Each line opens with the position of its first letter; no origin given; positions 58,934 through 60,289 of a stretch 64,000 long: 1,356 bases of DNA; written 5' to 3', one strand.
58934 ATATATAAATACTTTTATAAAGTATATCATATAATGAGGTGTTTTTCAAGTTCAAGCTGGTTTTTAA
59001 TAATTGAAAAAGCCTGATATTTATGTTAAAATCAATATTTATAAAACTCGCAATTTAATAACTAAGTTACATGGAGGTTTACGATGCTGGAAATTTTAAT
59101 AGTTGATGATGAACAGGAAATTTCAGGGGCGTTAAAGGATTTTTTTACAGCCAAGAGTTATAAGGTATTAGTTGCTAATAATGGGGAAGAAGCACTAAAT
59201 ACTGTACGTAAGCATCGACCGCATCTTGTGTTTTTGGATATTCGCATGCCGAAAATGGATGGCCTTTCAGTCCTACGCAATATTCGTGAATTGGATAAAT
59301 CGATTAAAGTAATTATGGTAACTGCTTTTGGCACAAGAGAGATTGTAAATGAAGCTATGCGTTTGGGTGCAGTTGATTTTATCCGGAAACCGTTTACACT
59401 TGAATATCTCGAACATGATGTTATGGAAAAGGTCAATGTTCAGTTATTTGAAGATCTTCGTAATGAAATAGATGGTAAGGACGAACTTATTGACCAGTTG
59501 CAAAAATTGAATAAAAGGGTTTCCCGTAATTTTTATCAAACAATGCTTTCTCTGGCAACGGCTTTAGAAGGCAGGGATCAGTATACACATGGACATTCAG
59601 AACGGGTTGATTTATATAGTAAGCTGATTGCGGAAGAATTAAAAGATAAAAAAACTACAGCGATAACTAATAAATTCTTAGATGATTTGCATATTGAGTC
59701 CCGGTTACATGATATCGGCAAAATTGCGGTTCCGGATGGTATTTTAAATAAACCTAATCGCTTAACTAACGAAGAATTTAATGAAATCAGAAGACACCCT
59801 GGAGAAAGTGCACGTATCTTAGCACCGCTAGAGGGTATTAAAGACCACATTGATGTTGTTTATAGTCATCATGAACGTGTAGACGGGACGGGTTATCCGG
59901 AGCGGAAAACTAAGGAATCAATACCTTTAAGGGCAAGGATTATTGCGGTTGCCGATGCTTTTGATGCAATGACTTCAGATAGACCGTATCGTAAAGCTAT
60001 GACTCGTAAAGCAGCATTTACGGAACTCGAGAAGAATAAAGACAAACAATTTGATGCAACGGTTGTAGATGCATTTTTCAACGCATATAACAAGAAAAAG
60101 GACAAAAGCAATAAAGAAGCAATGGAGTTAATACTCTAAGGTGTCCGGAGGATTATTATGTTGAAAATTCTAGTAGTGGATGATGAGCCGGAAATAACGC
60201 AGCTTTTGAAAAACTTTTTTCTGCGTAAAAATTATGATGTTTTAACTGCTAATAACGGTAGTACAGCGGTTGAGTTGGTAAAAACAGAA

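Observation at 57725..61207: Three consecutive HD-GYP genes including a tandem-duplicated receiver::HD-GYP pair and a signal-peptide-bearing HD-GYP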

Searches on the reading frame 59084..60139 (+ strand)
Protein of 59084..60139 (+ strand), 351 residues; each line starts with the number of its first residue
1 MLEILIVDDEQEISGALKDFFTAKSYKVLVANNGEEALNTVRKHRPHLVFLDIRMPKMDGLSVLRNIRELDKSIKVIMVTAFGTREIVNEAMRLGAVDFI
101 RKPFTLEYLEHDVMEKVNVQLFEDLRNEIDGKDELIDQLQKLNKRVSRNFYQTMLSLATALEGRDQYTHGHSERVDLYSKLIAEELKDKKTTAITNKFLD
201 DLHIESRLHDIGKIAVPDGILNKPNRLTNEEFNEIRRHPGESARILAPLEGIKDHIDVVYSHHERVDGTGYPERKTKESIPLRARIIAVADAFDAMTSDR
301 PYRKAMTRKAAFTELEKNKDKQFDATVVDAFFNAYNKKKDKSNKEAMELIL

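Call 3: search_protein_families(library=pfam, proteins=[window:59084-60139:+], max_evalue=0.01)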
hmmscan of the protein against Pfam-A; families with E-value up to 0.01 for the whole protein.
window:59084-60139:+ (351 aa): 4 families
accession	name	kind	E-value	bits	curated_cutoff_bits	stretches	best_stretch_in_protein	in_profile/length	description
PF13487.12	HD_5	-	1.4e-37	129.5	27.2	1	160-327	6-170/170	HD domain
PF00072.30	Response_reg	-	6.8e-32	110.4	30.2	1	4-111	1-108/111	Response regulator receiver domain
PF01966.28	HD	-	1.7e-16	61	22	1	170-296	3-116/116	HD domain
PF23198.2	PDE8A_N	-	8e-06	26.3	29.6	1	9-85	18-95/147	PDE8A-like, N-terminal domain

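Call 21: search_protein_families(library=padloc, proteins=[window:59084-60139:+], max_evalue=0.01)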
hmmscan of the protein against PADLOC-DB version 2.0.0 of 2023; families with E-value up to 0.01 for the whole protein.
window:59084-60139:+ (351 aa): 3 families
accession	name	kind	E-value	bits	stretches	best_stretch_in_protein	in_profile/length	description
PDLC00405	SduA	-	2.7e-08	31.7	1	4-121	9-133/323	DUF4263 domain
PDLC04055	PD-T4-6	-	2.2e-07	28.1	1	3-121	367-487/496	-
PDLC04725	PDC-M60B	-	3.7e-06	24.9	1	2-80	4-98/158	-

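Call 22: search_protein_families(library=ncbifam, proteins=[window:59084-60139:+], max_evalue=0.001)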
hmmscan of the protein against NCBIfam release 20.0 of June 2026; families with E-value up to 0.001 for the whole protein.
window:59084-60139:+ (351 aa): 101 families (the best 25 are shown)
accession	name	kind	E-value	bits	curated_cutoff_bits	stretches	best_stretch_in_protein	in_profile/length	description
NF053512.1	nitric_RR_NosR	exception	4.8e-58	197.1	400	2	135-345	159-364/422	response regulator c-di-GMP phosphodiesterase, NosR family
NF008469.0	PRK11361.1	equivalog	1.9e-27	96.1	714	1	3-120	6-123/461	acetoacetate metabolism transcriptional regulator AtoC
TIGR02875.1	spore_0_A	equivalog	1.6e-25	89.8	200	1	3-119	4-124/262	sporulation transcription factor Spo0A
NF051870.1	NAssimRespRegNtrX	equivalog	4.7e-24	85.1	600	1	1-140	1-152/452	nitrogen assimilation response regulator NtrX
NF007969.0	PRK10693.1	equivalog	5e-23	81.7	329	1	3-145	9-149/337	two-component system response regulator RssB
NF051850.1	RespRegRprY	equivalog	1.4e-22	80.2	370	1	2-111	5-114/234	response regulator transcription factor RprY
NF045505.1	RR_RssB_Pseudo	equivalog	3.1e-22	79.2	700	1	3-119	7-124/394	two-component system response regulator RssB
NF045944.1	ResRegRpaBCyano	equivalog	1.3e-21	77.1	330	1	5-114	1-109/229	response regulator transcription factor RpaB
NF006900.1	PRK09390.1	equivalog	1.4e-21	77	255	1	4-146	7-147/203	response regulator FixJ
NF041946.1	LuxO_transreg_Vib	equivalog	7.4e-21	74.5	800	1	7-113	2-108/463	quorum-sensing sigma-54 dependent transcriptional regulator LuxO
NF001965.0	PRK00742.1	subfamily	1.2e-20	74.1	293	1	2-127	4-129/357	chemotaxis-specific protein-glutamate methyltransferase CheB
NF007689.0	PRK10365.1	equivalog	3.7e-20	72.1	760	1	2-113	6-117/441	sigma-54-dependent response regulator transcription factor ZraR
NF040534.1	resp_reg_YycF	equivalog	4.1e-20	72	340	1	3-113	2-111/231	response regulator YycF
NF040749.1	tetrathio_RR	equivalog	4.9e-20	72.1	290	1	4-117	2-115/191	tetrathionate respiration response regulator TtrR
NF040689.1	MtrAB_MtrA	equivalog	1.2e-19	70.5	300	1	4-138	1-133/219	MtrAB system response regulator MtrA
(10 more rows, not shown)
